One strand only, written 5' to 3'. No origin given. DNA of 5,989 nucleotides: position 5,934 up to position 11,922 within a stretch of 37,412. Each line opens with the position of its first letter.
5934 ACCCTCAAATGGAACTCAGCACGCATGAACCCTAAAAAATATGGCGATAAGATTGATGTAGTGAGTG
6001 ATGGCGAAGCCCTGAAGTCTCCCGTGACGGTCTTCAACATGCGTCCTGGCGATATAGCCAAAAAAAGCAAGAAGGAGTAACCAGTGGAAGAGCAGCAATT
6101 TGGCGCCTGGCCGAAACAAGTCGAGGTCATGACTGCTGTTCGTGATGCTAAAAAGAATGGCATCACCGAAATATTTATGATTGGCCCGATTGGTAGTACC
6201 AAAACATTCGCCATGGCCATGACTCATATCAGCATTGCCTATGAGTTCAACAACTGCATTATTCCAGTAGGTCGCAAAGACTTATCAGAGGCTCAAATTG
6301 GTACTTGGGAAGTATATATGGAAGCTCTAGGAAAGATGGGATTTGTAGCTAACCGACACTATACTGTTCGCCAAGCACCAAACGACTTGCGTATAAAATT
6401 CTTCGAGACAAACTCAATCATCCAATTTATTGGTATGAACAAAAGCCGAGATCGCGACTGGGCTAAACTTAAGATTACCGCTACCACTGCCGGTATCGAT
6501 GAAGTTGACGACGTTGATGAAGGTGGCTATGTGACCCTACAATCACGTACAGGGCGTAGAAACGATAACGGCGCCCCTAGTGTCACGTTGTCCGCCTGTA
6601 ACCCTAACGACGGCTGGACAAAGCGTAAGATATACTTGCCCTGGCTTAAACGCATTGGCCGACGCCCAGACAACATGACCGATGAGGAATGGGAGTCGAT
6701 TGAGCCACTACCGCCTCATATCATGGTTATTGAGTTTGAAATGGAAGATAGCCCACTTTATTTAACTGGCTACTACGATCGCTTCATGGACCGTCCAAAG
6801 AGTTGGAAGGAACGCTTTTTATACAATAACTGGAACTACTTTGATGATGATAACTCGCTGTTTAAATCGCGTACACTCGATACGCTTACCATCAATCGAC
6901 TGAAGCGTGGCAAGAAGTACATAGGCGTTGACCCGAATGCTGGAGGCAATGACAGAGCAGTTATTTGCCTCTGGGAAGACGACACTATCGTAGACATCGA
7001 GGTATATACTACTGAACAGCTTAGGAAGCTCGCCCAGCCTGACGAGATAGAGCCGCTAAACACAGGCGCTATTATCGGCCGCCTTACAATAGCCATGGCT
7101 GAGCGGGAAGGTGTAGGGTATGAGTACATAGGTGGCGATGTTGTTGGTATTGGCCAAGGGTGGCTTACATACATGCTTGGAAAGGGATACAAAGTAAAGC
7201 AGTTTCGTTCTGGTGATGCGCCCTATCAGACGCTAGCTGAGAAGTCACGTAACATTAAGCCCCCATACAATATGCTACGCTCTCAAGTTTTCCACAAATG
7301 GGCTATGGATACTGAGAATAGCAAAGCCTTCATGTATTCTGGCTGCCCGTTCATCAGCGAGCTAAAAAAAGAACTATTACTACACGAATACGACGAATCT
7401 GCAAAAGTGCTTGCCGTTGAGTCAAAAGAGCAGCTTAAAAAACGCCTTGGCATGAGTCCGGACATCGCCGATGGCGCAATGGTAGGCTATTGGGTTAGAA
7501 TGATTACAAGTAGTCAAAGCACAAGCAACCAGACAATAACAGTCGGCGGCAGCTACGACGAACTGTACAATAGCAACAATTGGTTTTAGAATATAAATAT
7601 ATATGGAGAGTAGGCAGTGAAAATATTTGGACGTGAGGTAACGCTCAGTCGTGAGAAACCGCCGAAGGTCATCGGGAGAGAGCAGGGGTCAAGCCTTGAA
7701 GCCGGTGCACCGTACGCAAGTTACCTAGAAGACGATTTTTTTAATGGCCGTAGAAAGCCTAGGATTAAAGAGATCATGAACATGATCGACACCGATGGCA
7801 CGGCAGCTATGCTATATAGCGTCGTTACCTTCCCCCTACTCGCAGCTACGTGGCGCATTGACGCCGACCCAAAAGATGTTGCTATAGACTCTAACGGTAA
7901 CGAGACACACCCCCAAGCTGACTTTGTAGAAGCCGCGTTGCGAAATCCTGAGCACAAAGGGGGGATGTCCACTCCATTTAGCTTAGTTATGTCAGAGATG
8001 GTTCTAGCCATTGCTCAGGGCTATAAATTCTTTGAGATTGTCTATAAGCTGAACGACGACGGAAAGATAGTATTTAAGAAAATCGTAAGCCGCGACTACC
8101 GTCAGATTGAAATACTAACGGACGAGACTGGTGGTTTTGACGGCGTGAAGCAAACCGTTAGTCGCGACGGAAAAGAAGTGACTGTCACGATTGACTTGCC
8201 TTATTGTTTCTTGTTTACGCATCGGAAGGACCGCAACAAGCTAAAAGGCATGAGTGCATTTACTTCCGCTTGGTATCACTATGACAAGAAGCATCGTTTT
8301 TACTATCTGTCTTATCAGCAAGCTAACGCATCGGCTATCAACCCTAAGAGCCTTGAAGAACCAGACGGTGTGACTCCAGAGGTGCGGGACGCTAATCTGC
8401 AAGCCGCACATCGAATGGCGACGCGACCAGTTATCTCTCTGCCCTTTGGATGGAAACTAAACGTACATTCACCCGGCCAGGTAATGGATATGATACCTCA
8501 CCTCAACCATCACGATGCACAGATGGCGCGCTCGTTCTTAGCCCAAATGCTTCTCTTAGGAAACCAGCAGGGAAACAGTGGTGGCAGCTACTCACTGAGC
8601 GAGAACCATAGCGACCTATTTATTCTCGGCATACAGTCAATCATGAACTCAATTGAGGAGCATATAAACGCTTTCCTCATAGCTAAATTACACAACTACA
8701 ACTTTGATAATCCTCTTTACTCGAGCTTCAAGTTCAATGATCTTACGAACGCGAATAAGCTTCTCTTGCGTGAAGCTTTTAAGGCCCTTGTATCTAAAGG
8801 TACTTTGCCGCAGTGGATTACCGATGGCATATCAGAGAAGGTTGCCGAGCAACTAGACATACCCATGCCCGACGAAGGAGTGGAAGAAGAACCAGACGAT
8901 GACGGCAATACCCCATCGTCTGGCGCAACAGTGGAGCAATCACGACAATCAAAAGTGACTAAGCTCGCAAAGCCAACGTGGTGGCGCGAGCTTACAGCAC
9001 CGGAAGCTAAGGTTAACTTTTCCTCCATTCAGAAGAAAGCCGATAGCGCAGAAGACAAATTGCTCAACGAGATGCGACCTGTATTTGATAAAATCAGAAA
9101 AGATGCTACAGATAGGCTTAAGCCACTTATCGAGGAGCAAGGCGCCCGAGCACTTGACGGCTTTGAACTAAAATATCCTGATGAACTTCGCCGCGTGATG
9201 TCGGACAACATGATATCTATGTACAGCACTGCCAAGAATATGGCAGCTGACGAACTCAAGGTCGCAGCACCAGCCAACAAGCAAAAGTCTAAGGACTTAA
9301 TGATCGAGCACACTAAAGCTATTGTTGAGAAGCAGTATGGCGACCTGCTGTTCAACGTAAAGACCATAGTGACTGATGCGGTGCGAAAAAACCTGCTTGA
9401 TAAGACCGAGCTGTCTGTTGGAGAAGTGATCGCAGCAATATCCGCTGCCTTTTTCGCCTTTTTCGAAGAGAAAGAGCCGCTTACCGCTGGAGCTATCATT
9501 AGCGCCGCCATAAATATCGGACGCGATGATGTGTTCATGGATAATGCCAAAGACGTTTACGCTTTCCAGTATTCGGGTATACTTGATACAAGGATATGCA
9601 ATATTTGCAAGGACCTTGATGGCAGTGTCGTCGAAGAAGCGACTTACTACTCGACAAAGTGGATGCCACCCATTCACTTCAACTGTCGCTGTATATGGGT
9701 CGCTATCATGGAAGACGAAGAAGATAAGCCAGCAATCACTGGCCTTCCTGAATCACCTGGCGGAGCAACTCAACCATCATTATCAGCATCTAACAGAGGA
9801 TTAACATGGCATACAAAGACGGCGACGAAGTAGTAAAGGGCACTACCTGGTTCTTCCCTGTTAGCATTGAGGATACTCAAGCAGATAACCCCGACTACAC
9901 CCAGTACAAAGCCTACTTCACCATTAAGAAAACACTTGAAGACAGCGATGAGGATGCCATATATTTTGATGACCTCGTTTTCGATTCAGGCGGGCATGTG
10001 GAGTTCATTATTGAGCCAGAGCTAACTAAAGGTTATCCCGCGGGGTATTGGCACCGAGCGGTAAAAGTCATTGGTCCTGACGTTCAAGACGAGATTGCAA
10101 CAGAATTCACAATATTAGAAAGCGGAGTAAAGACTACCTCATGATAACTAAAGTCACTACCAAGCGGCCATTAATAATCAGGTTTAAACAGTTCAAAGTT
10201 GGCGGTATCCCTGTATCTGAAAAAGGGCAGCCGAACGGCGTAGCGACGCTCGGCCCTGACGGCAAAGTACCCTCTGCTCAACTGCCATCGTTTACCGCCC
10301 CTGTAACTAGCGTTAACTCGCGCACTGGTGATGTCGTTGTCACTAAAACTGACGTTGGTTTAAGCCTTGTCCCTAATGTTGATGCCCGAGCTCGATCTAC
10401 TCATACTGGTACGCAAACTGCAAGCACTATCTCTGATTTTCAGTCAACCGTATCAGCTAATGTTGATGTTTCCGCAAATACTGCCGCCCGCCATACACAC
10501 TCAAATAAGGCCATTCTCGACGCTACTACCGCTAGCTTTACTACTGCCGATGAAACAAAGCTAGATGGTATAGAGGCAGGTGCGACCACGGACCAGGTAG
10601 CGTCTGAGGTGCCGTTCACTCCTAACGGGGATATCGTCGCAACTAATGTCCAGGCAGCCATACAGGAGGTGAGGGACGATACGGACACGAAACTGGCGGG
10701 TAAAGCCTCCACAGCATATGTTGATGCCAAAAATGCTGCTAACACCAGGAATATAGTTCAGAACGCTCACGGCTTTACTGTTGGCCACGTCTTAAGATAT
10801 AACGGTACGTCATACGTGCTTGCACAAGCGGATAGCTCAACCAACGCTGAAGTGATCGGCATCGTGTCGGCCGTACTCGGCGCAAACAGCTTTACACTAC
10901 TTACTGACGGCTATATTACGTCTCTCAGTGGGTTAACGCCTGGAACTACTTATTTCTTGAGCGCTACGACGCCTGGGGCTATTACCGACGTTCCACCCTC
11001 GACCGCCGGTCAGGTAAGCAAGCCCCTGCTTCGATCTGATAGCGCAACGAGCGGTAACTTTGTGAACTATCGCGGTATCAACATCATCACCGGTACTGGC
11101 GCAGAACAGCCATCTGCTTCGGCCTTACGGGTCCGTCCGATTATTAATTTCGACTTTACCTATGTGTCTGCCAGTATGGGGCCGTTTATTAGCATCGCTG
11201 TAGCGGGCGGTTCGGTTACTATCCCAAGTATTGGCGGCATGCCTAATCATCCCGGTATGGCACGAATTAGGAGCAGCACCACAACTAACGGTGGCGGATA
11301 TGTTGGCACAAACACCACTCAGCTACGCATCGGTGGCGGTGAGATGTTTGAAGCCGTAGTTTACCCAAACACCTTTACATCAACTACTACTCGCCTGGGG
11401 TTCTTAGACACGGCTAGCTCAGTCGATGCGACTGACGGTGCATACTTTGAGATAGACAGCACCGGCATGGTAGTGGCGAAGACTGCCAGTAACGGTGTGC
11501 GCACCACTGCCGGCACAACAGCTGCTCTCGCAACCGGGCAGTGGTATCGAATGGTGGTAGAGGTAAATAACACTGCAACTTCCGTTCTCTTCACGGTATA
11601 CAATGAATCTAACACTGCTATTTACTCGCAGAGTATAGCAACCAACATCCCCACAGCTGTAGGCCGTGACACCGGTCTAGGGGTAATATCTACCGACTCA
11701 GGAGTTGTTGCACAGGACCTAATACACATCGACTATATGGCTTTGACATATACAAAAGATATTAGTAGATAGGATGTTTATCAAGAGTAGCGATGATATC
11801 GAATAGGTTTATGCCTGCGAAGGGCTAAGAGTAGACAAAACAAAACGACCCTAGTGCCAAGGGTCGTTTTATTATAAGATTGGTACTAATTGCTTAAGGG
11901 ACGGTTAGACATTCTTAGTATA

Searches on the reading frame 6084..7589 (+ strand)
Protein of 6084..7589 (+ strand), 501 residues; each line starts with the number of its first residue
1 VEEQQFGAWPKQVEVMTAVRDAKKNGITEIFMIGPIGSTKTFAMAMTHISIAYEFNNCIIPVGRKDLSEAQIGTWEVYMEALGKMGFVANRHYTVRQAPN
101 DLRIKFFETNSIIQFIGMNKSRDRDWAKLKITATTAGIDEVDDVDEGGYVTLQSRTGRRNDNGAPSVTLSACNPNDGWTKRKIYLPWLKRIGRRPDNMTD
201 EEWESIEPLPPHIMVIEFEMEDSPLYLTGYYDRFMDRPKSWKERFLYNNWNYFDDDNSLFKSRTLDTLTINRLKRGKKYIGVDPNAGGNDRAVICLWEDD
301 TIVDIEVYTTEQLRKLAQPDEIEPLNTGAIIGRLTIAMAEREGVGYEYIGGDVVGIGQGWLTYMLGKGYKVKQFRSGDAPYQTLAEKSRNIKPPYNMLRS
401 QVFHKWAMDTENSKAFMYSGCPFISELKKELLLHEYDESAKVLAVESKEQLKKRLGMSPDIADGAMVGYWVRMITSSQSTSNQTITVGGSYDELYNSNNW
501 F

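Call 11: search_dna_similar(query=window:6084-7589:+, collection=phages, mode=protein, max_rows=25)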
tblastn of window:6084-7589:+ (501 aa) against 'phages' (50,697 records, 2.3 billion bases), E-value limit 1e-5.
Records with a match: 4; places in all: 4; records where one place covers at least 80% of the query: 0.
Best place of each record, by identity: <60% 4.
By first word of the organism name: Cellulophaga 2; Flavobacterium 2.
By host as written in the record: Cellulophaga baltica #10 2; Flavobacterium sp. 2.
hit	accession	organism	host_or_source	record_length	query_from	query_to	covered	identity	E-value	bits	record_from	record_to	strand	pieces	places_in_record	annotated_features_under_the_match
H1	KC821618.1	Cellulophaga phage phi10:1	Cellulophaga baltica #10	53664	158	473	63%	22.9%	2e-8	63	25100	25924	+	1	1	terminase large subunit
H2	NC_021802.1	Cellulophaga phage phi10:1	Cellulophaga baltica #10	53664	158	473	63%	22.9%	2e-8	63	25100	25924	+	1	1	terminase large subunit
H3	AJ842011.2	Flavobacterium phage 11b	Flavobacterium sp.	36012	158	467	62%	22.3%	2e-7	60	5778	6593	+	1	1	terminase large subunit | Terminase_3; Region: Phage terminase large subunit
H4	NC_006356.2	Flavobacterium phage 11b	Flavobacterium sp.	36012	158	467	62%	22.3%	2e-7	60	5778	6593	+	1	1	terminase large subunit | Terminase_3; Region: Phage terminase large subunit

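Call 19: find_homologous_proteins(query=window:6084-7589:+, max_evalue=1e-20)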
Query window:6084-7589:+ (501 aa): 96 proteins with E <= 1e-20 among 6179 candidates.
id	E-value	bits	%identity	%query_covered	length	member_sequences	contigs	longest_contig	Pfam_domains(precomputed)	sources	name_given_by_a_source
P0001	0.0e+0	1170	100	100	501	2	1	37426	-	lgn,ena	-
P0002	9.3e-278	940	80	100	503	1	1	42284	-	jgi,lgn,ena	-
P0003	1.9e-247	840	74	100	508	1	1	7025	-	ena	-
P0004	1.9e-231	787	67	99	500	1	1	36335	-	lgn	-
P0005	7.4e-224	762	67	100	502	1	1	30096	-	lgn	-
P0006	1.7e-223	761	66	98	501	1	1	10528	-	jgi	-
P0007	2.3e-222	757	67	99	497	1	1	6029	-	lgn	-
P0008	1.5e-221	754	65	99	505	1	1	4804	-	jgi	jgi:hypothetical protein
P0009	4.0e-221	753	66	100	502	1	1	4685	-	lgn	-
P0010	1.9e-220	751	64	99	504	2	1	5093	-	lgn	-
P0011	9.6e-220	749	67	97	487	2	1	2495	-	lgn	-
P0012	2.3e-219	747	64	100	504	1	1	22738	-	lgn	-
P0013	5.5e-217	739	64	100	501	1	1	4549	-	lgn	-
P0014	8.6e-217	739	64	99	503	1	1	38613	-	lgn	-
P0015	9.0e-217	739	65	100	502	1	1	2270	-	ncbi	-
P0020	2.0e-210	718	64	99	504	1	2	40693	-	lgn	-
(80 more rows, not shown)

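Call 21: find_encoding_contigs(protein=P0002, flank=10000, max_places=3)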
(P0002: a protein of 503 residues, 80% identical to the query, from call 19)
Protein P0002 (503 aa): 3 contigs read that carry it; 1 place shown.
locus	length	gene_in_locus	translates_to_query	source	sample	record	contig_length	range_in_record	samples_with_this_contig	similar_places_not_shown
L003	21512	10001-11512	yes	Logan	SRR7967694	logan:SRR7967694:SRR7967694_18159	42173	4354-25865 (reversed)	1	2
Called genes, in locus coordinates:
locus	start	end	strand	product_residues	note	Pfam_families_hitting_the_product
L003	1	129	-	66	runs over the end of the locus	-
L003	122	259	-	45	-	-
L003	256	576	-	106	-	-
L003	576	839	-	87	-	-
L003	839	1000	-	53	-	-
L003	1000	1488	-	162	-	PF00929:RNase_T (weak), PF16473:Rv2179c-like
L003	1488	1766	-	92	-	-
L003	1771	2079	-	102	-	-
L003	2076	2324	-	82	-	-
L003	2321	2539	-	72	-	-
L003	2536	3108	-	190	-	-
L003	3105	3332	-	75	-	-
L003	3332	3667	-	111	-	-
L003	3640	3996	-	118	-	-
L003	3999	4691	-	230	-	-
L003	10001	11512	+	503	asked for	-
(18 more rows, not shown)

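Call 22: find_encoding_contigs(protein=P0004, flank=10000, max_places=3)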
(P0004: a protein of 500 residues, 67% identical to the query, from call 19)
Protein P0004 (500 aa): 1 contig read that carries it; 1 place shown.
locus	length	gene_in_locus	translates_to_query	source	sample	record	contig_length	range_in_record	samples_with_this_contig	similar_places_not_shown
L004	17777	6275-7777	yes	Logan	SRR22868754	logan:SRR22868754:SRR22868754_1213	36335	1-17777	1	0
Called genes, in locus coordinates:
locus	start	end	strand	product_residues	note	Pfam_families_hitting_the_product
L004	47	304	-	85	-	-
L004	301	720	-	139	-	PF05869:Dam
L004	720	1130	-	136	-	-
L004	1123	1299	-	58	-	-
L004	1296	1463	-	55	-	-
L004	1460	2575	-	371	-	PF03837:RecT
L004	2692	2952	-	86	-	-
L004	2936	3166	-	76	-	-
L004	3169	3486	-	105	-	-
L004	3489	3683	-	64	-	-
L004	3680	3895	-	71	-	-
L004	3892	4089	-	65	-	-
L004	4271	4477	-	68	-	PF07411:DUF1508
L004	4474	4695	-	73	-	-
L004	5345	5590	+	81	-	-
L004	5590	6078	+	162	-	PF20901:Sf6_terminase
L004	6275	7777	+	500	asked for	-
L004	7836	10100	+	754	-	PF06074:Portal_Mu, PF21919:P23-45_portal_barrel (weak), PF04233:Phage_Mu_F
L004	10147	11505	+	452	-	-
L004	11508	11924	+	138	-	PF09956:Phage_cement_2 (faint)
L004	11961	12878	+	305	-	PF10124:Mu-like_gpT, PF25209:Phage_capsid_4, PF10124:Mu-like_gpT (weak)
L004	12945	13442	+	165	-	-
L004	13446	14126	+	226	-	-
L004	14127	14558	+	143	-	-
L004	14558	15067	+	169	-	-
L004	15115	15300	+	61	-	-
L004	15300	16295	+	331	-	PF18906:Phage_tube_2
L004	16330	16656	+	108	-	-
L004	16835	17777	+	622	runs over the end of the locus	PF10145:PhageMin_Tail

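Call 23: find_encoding_contigs(protein=P0005, flank=10000, max_places=3)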
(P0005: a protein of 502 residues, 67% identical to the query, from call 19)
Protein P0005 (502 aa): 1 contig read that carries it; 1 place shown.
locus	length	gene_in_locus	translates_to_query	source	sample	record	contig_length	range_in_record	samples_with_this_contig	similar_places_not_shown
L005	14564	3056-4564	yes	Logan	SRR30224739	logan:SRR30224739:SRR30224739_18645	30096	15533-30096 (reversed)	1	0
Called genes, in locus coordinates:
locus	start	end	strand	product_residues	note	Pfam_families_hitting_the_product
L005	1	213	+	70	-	?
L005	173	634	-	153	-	-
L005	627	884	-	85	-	-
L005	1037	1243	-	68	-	PF07411:DUF1508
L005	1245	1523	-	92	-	-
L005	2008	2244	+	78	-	-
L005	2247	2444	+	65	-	-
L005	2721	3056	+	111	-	PF20901:Sf6_terminase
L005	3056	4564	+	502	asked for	-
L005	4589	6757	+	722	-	PF06074:Portal_Mu, PF21919:P23-45_portal_barrel, PF04233:Phage_Mu_F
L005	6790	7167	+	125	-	-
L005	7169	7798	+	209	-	PF27114:Phage_tail_beta (weak)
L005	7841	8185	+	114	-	-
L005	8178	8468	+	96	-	PF19264:DUF5907 (weak)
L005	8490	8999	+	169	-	-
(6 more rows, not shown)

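Call 26: find_encoding_contigs(protein=P0014, flank=10000, max_places=2)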
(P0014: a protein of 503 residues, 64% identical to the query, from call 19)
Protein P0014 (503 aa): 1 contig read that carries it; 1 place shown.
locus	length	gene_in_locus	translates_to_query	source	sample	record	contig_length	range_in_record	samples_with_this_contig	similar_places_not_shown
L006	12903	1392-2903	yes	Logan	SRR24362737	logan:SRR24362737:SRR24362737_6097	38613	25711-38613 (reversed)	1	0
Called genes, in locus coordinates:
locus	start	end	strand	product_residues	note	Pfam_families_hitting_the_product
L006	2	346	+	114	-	?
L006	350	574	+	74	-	-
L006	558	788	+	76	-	-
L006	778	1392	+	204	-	PF20901:Sf6_terminase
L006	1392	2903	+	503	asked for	-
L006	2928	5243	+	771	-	PF06074:Portal_Mu, PF21919:P23-45_portal_barrel (weak), PF04233:Phage_Mu_F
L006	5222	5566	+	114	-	-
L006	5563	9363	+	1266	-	PF12708:Pect-lyase_RHGA_epim, PF13229:Beta_helix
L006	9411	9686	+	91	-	-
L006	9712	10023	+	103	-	-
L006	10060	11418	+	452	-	PF10123:Mu-like_Pro_N (faint)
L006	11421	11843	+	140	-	-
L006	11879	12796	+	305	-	PF10124:Mu-like_gpT, PF25209:Phage_capsid_4, PF10124:Mu-like_gpT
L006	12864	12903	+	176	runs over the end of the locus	-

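Call 27: find_encoding_contigs(protein=P0020, flank=10000, max_places=2)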
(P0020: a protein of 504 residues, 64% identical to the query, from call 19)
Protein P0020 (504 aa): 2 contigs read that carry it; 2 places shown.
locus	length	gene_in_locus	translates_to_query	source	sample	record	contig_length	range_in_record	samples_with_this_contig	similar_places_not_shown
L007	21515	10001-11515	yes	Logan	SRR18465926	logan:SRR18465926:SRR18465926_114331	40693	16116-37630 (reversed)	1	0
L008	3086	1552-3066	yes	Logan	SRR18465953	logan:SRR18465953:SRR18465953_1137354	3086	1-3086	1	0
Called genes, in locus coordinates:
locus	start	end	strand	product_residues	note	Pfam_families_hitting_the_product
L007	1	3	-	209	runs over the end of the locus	-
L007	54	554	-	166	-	PF00535:Glycos_transf_2, PF13632:Glyco_trans_2_3 (faint)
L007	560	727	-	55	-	-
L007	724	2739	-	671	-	PF12705:PDDEXK_1, PF17854:FtsK_alpha, PF01580:FtsK_SpoIIIE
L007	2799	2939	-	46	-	-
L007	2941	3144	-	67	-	-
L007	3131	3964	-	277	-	PF03837:RecT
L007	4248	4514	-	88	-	-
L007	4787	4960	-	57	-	-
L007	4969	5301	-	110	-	-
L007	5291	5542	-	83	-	-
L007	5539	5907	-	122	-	-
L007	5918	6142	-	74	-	-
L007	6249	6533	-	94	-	-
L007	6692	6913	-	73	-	PF07411:DUF1508 (weak)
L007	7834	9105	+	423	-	PF01555:N6_N4_Mtase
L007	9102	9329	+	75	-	-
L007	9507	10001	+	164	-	PF18932:DUF5681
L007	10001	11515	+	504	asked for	-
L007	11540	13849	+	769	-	PF21919:P23-45_portal_barrel, PF06074:Portal_Mu, PF04233:Phage_Mu_F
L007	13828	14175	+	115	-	-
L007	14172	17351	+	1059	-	PF12708:Pect-lyase_RHGA_epim, PF26209:Phage_phiTE_241_C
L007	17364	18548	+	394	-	-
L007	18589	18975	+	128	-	-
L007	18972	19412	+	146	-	-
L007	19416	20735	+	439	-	-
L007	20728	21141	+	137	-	PF09956:Phage_cement_2 (weak)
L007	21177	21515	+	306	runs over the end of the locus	PF10124:Mu-like_gpT, PF25209:Phage_capsid_4, PF10124:Mu-like_gpT (weak)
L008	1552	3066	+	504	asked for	-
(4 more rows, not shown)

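Call 57: find_encoding_contigs(protein=P0003, flank=10000, max_places=3)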
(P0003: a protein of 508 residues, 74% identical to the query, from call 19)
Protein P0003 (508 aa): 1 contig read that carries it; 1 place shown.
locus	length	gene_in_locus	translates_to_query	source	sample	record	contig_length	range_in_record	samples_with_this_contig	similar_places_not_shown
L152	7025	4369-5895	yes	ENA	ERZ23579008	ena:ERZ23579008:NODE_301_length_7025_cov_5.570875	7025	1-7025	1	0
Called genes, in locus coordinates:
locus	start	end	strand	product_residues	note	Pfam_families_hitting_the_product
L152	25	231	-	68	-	-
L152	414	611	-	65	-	-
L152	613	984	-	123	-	-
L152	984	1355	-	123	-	-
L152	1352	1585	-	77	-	-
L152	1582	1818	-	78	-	PF08410:DUF1737 (weak)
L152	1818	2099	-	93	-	-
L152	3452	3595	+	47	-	-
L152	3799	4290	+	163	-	PF20901:Sf6_terminase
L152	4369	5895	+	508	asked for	-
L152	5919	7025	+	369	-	?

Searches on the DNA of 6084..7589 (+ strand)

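Call 42: search_rna_families(source=L003, start=6100, end=7300, threshold=evalue, max_evalue=10)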
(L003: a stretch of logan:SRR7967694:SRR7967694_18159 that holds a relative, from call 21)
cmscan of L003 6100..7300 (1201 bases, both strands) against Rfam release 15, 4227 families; matches with E-value up to 10: 15.
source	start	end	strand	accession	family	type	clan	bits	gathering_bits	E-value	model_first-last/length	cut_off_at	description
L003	6232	6301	-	RF03356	mir-4782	Gene; miRNA;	-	31.8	100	0.0012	1-79/79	no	mir-4782 microRNA precursor family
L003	6237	6299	-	RF03887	mir-2511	Gene; miRNA;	-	27.1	100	0.0071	1-85/85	no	mir-2511 microRNA precursor family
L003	6232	6301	+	RF03356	mir-4782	Gene; miRNA;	-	27.1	100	0.017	1-79/79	no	mir-4782 microRNA precursor family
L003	6236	6298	+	RF03887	mir-2511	Gene; miRNA;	-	26.8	100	0.0083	1-85/85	no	mir-2511 microRNA precursor family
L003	6237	6298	-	RF03316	mir-1263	Gene; miRNA;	-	24.2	95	0.082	1-84/84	no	mir-1263 microRNA precursor family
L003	6237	6298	+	RF03316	mir-1263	Gene; miRNA;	-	21.9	95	0.32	1-84/84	no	mir-1263 microRNA precursor family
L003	6238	6296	+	RF03394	mir-2574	Gene; miRNA;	-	20.3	90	0.35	1-68/68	no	mir-2574 microRNA precursor family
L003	6239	6297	-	RF03394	mir-2574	Gene; miRNA;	-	20.2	90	0.36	1-68/68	no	mir-2574 microRNA precursor family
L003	6234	6301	+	RF00825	mir-344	Gene; miRNA;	-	17.9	52.5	1.1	1-71/71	no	mir-344 microRNA precursor family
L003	6961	7041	+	RF01166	sn3071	Gene; snRNA; snoRNA; CD-box;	-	17.4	40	1.9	1-77/77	no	Small nucleolar RNA sn3071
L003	6229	6308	+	RF02061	mir-301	Gene; miRNA;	-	17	56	2.3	1-84/84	no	mir-301 microRNA precursor family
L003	7150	7222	-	RF02987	GA-cis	Gene; sRNA;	-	15.8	34.7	3.1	1-88/88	no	GA-cis RNA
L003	6237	6298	+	RF03489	mir-4796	Gene; miRNA;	-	15.7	90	6.9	20-76/93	no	mir-4796 microRNA precursor family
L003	6794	6903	-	RF04098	MIR9471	Gene; miRNA;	-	14.8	150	7.3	1-135/135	no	MIR9471 microRNA precursor family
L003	7207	7285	-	RF00257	mir-194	Gene; miRNA;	-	14.3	52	6.3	1-82/82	no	mir-194 microRNA precursor family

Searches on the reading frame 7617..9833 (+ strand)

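Call 82: search_protein_families(library=pfam, proteins=[window:7617-9833:+], max_evalue=0.001)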
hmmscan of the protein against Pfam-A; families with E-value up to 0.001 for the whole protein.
window:7617-9833:+ (738 aa): 3 families
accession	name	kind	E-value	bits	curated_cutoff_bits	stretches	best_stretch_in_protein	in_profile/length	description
PF06074.18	Portal_Mu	-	2.6e-26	93.2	23.9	1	55-396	6-323/336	Portal protein of Mu bacteriophage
PF21919.2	P23-45_portal_barrel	-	5.5e-10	38.8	27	1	101-363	99-365/448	Phage P23-45 portal protein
PF04233.19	Phage_Mu_F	-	1.4e-08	35.9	29.6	1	642-693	59-110/112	Phage Mu protein F like protein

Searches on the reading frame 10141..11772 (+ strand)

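Call 82: search_protein_families(library=pfam, proteins=[window:10141-11772:+], max_evalue=0.001)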
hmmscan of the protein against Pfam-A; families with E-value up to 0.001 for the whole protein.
window:10141-11772:+ (543 aa): 1 family
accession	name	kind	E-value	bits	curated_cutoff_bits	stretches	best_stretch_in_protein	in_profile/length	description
PF22237.3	SO2946-like_C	-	1.9e-26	93.5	27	1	369-531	1-163/163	SO2946-like, C-terminal domain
